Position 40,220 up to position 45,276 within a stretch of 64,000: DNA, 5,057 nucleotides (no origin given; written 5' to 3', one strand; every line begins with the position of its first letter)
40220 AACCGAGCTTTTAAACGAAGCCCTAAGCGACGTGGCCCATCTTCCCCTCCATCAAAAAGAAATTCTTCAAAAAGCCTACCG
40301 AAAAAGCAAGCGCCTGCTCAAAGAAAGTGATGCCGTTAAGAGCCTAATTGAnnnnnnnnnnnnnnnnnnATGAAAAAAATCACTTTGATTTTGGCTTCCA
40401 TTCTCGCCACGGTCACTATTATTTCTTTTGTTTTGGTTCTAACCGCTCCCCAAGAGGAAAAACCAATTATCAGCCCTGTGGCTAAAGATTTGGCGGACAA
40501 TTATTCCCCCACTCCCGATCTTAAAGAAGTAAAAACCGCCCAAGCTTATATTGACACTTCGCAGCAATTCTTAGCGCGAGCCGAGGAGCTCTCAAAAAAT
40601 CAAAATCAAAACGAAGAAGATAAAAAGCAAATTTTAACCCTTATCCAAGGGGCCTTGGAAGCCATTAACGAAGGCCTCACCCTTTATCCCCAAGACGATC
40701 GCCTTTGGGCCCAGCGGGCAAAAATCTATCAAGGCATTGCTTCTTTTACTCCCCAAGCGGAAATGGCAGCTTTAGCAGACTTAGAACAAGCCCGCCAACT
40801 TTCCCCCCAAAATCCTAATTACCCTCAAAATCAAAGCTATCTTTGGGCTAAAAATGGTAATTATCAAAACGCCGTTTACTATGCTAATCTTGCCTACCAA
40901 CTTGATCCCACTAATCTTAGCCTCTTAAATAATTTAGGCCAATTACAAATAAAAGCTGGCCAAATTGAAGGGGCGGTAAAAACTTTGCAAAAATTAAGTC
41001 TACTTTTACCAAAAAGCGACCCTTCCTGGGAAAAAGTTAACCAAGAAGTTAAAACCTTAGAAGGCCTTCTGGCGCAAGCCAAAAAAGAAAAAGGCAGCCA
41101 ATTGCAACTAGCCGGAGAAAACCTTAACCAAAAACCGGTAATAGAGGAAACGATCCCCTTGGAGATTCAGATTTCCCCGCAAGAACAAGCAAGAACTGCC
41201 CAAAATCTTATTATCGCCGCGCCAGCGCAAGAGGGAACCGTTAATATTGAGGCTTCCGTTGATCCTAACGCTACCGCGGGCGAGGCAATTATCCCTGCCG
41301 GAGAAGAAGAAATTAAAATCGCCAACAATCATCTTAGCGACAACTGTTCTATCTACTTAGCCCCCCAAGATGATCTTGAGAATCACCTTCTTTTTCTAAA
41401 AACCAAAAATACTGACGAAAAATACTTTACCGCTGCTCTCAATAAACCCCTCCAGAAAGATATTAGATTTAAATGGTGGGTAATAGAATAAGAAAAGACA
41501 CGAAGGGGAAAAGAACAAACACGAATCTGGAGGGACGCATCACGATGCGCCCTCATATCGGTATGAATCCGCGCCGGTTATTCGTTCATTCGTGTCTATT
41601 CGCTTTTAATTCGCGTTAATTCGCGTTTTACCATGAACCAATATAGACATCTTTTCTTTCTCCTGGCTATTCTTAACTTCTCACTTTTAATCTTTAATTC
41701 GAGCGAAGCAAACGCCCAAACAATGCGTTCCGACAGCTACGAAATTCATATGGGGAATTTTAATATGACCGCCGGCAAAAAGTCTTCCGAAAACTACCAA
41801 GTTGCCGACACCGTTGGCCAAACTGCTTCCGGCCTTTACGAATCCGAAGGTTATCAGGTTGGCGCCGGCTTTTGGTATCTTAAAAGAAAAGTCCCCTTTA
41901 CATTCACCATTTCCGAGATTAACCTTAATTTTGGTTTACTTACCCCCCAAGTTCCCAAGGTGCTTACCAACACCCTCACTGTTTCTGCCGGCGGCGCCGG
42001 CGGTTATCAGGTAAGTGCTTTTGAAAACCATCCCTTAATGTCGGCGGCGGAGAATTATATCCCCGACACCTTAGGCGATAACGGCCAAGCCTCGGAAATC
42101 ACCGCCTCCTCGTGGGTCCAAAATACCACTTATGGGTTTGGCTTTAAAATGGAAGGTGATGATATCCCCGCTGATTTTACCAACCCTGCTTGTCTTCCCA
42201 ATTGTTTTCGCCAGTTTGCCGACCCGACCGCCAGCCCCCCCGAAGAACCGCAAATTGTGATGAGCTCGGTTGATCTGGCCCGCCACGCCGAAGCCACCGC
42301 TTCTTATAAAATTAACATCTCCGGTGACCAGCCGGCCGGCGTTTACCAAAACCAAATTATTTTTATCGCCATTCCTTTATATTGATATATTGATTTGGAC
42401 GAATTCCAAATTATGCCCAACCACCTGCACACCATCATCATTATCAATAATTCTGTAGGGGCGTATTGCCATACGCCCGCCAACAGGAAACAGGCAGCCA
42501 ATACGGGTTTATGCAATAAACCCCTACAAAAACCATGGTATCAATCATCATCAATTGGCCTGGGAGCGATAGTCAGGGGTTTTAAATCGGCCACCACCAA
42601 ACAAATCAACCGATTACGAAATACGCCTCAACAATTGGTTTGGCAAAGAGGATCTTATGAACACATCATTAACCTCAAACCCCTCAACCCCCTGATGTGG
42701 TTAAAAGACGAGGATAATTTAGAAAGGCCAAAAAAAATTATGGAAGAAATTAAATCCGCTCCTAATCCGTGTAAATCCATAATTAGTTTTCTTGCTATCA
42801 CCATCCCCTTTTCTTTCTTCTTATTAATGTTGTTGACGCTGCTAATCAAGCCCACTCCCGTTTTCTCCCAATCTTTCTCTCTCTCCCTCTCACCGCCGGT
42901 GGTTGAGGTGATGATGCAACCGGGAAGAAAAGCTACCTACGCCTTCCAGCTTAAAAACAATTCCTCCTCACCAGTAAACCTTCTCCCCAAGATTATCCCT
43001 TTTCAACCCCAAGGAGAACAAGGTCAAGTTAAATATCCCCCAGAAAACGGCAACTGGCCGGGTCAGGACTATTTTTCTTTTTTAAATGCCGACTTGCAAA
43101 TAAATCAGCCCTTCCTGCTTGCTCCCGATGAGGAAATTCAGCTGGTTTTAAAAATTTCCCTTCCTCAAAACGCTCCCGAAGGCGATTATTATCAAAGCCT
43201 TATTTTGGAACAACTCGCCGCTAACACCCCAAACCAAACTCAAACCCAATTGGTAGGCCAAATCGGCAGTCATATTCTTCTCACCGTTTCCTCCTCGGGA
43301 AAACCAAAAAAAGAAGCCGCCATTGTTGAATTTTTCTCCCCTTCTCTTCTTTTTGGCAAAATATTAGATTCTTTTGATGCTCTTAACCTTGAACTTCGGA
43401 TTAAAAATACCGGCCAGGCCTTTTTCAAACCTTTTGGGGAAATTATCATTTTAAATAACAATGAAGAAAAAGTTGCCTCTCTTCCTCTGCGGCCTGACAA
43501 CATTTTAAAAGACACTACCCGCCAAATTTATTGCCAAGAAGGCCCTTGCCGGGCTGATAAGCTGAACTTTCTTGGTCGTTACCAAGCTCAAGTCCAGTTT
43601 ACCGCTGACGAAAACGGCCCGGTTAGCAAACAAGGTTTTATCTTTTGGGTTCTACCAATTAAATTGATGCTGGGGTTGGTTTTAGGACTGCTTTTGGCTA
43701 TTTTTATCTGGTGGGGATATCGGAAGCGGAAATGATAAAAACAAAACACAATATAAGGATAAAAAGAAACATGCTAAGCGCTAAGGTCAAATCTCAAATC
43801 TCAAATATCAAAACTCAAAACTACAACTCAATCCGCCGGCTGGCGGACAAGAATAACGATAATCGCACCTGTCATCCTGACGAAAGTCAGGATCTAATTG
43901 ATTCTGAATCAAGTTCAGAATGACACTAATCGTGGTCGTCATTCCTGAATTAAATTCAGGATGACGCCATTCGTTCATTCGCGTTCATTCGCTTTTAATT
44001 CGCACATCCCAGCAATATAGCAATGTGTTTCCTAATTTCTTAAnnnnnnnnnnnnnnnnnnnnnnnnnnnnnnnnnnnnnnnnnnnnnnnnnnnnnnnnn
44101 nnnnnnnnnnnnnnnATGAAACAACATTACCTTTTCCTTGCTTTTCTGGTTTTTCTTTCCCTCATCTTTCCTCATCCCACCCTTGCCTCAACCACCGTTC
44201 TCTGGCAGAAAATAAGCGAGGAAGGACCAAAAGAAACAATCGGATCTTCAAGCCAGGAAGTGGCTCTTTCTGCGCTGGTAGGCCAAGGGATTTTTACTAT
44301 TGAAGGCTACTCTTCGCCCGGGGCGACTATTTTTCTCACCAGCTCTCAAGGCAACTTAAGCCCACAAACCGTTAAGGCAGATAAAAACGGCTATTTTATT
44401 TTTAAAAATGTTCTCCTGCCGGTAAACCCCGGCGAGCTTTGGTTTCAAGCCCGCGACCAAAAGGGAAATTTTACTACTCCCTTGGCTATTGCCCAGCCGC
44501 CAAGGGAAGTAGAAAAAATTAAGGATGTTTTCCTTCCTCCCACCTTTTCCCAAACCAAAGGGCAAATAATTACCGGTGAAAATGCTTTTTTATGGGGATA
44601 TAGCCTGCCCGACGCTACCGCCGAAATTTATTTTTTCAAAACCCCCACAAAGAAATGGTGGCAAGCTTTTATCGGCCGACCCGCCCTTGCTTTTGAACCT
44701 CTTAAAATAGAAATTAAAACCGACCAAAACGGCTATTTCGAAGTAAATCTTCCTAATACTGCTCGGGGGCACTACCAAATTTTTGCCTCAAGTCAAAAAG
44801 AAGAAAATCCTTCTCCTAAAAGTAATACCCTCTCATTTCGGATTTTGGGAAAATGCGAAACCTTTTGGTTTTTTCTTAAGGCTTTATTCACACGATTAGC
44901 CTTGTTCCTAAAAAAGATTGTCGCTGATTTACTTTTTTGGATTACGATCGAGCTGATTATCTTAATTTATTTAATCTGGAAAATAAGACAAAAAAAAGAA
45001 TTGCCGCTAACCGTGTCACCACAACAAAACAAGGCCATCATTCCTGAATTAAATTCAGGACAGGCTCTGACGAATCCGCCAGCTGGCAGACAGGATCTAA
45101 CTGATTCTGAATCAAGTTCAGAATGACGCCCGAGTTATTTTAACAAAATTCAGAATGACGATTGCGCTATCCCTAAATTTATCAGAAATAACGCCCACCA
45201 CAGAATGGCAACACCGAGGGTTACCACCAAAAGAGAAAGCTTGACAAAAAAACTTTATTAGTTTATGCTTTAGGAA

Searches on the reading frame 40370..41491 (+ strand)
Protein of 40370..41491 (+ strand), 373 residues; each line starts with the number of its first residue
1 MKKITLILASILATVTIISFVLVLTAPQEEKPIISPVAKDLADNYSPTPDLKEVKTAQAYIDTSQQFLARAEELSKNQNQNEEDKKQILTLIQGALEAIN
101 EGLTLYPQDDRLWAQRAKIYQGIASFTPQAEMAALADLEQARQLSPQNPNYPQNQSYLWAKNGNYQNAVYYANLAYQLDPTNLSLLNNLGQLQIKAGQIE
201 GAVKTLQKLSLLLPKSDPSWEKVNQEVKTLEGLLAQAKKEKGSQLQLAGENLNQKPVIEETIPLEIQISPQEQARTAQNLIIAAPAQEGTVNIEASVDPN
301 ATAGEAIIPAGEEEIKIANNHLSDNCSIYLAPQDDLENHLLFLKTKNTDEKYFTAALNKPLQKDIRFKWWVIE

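Call 6: search_protein_families(library=pfam, proteins=[window:40370-41491:+], max_evalue=0.01)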
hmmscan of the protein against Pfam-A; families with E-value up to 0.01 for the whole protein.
window:40370-41491:+ (373 aa): 8 families
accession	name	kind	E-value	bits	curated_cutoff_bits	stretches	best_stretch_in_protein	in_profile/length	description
PF14559.12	TPR_19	-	6.3e-11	42.9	25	1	161-220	3-61/68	Tetratricopeptide repeat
PF07719.23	TPR_2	-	1.1e-08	34.9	27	0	154-182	6-34/34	Tetratricopeptide repeat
PF13371.12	TPR_9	-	1.5e-06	28.6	35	1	160-214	6-60/73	Tetratricopeptide repeat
PF13428.12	TPR_14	-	1.9e-06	28.4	23.5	0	93-119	18-44/44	Tetratricopeptide repeat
PF00515.34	TPR_1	-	1.1e-05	25.4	27.8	0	160-182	12-34/34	Tetratricopeptide repeat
PF13431.12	TPR_17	-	4.5e-05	23.8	24.4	1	175-203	5-33/34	Tetratricopeptide repeat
PF23300.3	HEAT_Nup120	-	7.1e-05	23.1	29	1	131-209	67-151/170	Nucleoporin Nup120, HEAT repeats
PF12895.13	ANAPC3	-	0.00054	20.6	27.2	1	162-212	2-51/82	Anaphase-promoting complex, cyclosome, subunit 3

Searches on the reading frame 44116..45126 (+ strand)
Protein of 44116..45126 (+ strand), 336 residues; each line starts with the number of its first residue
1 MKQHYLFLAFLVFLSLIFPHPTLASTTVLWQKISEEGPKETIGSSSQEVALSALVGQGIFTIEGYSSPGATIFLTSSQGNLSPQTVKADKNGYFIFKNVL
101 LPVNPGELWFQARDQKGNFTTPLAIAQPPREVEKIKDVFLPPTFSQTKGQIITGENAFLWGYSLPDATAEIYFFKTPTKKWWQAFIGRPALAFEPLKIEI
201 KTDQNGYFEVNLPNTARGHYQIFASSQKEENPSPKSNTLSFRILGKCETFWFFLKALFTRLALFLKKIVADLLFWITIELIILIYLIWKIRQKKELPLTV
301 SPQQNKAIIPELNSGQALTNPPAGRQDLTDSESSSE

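Call 6: search_protein_families(library=pfam, proteins=[window:44116-45126:+], max_evalue=0.01)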
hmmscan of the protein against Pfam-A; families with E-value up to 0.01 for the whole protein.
window:44116-45126:+ (336 aa): 3 families
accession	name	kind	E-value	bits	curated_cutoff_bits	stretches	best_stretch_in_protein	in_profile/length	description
PF13620.12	CarboxypepD_reg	-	5.6e-05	23.9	32.3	0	67-99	14-45/82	Carboxypeptidase regulatory-like domain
PF02369.22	Big_1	-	0.00013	22.4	34.9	0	201-236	55-87/93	Bacterial Ig-like domain (group 1)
PF17936.7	Big_6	-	0.00046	20.8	27.6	0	61-125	16-79/83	Bacterial Ig domain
